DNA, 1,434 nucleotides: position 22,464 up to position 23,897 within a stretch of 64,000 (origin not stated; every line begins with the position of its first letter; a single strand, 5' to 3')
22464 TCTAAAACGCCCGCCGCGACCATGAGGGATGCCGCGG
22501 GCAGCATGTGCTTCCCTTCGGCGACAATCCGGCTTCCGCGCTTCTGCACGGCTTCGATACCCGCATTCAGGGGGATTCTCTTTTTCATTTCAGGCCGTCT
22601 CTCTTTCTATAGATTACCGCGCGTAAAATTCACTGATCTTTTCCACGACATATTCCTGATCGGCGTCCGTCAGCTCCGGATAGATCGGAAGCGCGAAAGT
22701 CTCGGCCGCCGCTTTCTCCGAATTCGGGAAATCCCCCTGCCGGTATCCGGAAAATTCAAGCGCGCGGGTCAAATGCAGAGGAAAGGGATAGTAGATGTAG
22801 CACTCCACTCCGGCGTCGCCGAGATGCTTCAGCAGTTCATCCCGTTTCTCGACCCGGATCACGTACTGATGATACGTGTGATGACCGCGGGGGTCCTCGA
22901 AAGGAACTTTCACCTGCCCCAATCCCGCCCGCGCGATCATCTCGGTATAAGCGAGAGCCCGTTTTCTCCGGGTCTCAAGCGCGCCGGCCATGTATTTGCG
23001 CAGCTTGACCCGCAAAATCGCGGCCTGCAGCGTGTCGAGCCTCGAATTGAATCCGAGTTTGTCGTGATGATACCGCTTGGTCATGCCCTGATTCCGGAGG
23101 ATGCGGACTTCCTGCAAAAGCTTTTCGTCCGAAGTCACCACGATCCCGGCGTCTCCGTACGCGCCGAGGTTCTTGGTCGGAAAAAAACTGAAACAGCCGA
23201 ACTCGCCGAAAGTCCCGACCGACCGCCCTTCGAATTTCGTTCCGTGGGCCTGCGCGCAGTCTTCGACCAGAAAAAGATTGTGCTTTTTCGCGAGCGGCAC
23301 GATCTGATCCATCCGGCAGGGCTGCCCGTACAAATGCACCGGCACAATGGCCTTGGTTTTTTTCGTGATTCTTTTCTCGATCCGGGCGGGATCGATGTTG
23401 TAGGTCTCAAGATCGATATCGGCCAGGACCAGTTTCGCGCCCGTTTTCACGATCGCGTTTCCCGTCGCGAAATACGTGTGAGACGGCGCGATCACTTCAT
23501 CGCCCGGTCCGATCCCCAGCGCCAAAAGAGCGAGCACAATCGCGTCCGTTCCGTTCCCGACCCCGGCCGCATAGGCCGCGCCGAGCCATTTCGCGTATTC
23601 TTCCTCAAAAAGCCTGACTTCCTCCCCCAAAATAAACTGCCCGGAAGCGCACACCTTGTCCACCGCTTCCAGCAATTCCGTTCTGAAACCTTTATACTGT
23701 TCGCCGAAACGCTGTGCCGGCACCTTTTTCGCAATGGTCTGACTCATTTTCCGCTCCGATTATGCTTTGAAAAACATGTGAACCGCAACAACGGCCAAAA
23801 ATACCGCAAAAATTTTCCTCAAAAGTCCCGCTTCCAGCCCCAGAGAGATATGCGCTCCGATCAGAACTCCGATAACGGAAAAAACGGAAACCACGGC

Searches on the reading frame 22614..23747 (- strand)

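Call 91: search_protein_families(library=pfam, proteins=[window:22614-23747:-], max_evalue=0.00001)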
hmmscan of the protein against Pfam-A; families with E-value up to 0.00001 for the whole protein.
window:22614-23747:- (377 aa): 2 families
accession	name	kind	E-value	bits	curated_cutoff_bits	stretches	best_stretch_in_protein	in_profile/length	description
PF01041.23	DegT_DnrJ_EryC1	-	3.4e-117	392.1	19.8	1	23-371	5-359/360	DegT/DnrJ/EryC1/StrS aminotransferase family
PF00155.27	Aminotran_1_2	-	2.2e-07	30.8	19.7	1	47-170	47-192/361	Aminotransferase class I and II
